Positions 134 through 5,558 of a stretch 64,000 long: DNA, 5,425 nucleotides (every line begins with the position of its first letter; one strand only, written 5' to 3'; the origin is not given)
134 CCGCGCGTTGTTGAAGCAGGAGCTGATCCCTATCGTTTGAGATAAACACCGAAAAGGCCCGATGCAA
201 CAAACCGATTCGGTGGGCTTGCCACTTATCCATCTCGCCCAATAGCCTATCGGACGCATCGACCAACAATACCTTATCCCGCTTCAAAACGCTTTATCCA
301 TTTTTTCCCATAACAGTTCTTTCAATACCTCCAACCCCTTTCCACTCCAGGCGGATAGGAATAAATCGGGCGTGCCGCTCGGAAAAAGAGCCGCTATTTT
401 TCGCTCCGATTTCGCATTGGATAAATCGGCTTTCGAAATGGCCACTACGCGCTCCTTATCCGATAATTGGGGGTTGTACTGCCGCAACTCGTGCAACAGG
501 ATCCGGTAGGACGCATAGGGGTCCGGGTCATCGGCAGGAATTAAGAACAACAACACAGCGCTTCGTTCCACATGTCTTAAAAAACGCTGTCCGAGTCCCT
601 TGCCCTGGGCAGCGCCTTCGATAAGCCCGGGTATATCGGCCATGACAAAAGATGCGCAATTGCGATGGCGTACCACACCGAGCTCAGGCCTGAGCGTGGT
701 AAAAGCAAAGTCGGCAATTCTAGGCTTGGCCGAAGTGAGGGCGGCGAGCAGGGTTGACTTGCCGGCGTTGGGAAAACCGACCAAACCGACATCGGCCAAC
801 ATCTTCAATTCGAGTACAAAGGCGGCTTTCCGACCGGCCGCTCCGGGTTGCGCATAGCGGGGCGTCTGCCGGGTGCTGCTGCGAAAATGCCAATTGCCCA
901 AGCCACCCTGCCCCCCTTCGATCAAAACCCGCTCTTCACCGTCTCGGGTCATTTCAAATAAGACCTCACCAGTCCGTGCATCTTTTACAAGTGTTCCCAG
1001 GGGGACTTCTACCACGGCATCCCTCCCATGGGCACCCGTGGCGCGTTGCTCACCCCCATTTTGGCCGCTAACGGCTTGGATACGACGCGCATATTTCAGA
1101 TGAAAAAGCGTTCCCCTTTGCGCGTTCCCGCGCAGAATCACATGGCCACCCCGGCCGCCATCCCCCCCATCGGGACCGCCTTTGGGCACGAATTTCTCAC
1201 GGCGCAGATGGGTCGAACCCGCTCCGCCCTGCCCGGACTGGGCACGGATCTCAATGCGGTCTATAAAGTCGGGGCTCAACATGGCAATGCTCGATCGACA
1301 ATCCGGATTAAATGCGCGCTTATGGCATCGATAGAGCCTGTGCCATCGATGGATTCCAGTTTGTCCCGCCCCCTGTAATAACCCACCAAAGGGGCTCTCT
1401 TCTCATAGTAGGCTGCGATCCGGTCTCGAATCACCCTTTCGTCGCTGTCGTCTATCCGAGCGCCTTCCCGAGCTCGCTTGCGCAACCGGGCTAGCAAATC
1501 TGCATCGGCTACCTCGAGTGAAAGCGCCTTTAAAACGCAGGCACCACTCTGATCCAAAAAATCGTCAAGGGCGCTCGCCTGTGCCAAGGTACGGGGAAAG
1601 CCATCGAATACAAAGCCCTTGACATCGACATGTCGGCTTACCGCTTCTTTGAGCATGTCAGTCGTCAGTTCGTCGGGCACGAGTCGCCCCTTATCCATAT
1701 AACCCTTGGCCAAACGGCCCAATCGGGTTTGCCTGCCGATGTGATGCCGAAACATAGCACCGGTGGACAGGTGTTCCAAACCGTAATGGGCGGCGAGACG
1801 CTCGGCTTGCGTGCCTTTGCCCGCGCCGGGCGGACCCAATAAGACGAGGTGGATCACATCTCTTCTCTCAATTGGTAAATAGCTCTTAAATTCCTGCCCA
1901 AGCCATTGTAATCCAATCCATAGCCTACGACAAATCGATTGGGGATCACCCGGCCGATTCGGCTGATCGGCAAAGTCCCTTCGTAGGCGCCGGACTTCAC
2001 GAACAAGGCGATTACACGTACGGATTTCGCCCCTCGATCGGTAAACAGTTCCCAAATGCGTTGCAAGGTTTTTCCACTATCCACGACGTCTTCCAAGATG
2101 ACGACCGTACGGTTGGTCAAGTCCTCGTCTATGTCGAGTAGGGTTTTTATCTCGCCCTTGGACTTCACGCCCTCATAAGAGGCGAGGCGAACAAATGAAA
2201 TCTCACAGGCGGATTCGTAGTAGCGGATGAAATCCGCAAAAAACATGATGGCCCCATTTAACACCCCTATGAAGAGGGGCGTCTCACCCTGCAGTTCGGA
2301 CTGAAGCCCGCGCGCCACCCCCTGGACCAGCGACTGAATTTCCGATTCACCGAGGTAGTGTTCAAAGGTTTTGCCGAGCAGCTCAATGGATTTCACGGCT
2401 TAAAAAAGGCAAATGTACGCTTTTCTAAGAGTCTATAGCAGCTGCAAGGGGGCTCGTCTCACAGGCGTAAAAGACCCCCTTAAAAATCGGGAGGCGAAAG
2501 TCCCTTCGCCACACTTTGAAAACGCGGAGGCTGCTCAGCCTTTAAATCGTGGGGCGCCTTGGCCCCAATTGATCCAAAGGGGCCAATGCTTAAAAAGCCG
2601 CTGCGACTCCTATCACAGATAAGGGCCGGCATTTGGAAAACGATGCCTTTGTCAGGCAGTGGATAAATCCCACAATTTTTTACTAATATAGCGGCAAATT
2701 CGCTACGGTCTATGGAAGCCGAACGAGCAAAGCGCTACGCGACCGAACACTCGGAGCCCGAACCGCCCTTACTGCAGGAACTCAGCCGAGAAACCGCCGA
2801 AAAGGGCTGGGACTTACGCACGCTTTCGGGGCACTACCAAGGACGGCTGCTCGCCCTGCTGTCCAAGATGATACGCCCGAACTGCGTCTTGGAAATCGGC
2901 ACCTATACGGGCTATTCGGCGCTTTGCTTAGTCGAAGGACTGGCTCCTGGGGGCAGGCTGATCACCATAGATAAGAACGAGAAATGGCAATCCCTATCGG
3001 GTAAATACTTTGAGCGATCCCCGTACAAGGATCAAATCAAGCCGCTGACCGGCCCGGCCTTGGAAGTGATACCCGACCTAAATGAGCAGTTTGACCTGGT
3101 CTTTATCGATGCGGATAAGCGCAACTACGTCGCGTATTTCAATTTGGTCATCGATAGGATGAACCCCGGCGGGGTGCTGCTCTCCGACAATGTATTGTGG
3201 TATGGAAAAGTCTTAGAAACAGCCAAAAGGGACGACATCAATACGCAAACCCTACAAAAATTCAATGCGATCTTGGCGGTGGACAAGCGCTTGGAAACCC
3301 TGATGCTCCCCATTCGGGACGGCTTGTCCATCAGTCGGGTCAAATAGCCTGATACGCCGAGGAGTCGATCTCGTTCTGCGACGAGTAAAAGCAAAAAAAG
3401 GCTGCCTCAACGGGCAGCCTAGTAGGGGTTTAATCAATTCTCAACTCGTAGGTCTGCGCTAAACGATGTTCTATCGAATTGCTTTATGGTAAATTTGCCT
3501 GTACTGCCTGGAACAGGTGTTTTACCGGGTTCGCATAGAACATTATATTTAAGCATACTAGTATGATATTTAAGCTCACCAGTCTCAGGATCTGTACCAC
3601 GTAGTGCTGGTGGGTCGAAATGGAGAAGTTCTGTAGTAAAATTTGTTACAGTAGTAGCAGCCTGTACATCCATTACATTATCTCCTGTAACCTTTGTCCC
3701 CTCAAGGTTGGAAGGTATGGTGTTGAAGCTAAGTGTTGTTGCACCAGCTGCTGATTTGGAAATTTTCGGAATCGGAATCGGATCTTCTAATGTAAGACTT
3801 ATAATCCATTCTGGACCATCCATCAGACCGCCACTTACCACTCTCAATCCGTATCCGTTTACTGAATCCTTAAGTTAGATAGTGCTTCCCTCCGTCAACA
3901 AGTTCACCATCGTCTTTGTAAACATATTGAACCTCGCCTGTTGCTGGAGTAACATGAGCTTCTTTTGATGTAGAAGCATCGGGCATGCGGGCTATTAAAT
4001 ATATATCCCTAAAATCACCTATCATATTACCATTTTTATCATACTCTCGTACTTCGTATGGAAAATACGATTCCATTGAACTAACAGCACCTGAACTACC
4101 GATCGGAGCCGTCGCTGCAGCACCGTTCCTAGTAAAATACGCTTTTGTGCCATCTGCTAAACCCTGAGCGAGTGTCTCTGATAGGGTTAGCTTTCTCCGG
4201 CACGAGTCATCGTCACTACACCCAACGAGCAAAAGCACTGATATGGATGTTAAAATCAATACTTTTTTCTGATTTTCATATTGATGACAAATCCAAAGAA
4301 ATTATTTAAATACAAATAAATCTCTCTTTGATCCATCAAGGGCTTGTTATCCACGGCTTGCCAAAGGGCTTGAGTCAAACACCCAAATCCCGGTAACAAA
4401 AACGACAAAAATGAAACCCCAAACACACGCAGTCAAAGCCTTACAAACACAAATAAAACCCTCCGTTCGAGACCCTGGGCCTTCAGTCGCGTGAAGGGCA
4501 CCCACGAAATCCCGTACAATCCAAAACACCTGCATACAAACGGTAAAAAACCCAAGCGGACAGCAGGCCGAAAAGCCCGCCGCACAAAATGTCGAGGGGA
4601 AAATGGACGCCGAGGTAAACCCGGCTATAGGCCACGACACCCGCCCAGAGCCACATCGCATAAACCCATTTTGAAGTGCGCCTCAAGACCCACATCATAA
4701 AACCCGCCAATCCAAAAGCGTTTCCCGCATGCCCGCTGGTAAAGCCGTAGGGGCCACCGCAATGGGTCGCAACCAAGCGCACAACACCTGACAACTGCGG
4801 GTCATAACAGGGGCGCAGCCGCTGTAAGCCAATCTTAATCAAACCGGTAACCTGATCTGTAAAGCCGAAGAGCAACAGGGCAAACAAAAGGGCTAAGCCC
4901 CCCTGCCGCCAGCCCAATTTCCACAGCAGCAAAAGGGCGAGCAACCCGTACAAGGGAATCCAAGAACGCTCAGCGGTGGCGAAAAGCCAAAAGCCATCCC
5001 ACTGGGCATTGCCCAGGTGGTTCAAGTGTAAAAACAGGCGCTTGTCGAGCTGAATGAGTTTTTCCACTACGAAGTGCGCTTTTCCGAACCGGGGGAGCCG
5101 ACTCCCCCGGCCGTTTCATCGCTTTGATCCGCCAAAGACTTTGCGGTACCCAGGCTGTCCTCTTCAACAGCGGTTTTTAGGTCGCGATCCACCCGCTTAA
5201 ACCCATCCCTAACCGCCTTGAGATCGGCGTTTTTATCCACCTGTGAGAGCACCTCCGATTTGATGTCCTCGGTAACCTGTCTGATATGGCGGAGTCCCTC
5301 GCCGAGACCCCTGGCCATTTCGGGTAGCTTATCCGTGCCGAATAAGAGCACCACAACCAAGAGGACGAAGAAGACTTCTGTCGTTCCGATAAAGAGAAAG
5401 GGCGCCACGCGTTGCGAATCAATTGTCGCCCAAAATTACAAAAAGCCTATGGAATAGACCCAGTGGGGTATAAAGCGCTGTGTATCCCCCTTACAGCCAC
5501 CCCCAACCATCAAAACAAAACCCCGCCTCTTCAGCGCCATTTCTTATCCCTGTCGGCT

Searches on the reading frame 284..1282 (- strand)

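Call 69: search_protein_families(library=pfam, proteins=[window:284-1282:-], max_evalue=0.0001)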
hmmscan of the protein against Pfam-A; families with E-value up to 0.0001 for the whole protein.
window:284-1282:- (332 aa): 3 families
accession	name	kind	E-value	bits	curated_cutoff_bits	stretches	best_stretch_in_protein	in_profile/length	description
PF01018.28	GTP1_OBG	-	6.7e-54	182.1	27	1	7-161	1-155/155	GTP1/OBG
PF01926.29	MMR_HSR1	-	1e-22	80.8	21.9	1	164-284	1-113/113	50S ribosome-binding GTPase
PF02421.24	FeoB_N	-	1.3e-07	31.7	27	1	165-220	3-57/156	Ferrous iron transport protein B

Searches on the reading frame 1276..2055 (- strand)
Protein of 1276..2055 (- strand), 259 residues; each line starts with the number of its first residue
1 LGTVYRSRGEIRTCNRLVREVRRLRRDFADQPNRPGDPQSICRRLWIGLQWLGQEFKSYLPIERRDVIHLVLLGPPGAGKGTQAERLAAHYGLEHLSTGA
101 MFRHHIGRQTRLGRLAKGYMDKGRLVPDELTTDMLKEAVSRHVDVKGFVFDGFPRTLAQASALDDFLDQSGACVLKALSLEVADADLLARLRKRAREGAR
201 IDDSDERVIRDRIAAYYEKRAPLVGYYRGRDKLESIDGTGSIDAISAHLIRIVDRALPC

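Call 69: search_protein_families(library=pfam, proteins=[window:1276-2055:-], max_evalue=0.0001)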
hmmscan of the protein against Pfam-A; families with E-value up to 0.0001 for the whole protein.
window:1276-2055:- (259 aa): 4 families
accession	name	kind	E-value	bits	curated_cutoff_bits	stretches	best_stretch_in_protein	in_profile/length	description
PF00406.28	ADK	-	3.7e-45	154.2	26.8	1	72-230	1-149/151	Adenylate kinase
PF13207.12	AAA_17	-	2.5e-27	96.3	27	1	73-207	1-134/136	AAA domain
PF13671.12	AAA_33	-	5.1e-08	33.8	27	1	71-216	3-140/143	AAA domain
PF13238.12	AAA_18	-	8.7e-06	26.6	29.4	1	71-206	2-123/128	AAA domain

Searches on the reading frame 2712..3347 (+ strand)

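Call 69: search_protein_families(library=pfam, proteins=[window:2712-3347:+], max_evalue=0.0001)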
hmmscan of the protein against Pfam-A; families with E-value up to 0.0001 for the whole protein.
window:2712-3347:+ (211 aa): 2 families
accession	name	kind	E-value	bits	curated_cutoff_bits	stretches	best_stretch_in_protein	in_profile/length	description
PF01596.23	Methyltransf_3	-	4.8e-47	160.3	22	1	12-209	2-202/204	O-methyltransferase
PF13578.12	Methyltransf_24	-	2.4e-17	64.2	26.3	1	60-161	1-105/105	Methyltransferase domain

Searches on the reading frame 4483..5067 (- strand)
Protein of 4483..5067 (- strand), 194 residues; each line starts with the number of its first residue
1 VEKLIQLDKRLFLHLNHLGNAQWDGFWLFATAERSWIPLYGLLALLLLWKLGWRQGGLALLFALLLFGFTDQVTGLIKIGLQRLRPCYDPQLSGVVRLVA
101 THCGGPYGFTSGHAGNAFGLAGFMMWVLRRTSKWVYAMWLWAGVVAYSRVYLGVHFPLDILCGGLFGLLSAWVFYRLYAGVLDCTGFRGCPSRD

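Call 69: search_protein_families(library=pfam, proteins=[window:4483-5067:-], max_evalue=0.0001)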
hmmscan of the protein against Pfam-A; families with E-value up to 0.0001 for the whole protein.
window:4483-5067:- (194 aa): 2 families
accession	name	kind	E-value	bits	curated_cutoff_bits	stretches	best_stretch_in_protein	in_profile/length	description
PF01569.27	PAP2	-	8.3e-23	81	27.2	1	58-178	3-125/130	PAP2 superfamily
PF14378.12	PAP2_3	-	7.6e-05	23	27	0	94-172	112-189/190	PAP2 superfamily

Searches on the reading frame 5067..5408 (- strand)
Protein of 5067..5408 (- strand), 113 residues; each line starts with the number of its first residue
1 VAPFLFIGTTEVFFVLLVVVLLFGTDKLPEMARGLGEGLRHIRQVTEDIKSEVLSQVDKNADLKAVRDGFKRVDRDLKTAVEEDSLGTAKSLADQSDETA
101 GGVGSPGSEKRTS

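Call 69: search_protein_families(library=pfam, proteins=[window:5067-5408:-], max_evalue=0.0001)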
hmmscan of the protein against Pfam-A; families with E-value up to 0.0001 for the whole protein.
window:5067-5408:- (113 aa): 1 family
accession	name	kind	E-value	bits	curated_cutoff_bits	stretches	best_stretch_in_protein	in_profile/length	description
PF02416.21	TatA_B_E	-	1.6e-12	46.9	21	1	7-52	1-46/53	mttA/Hcf106 family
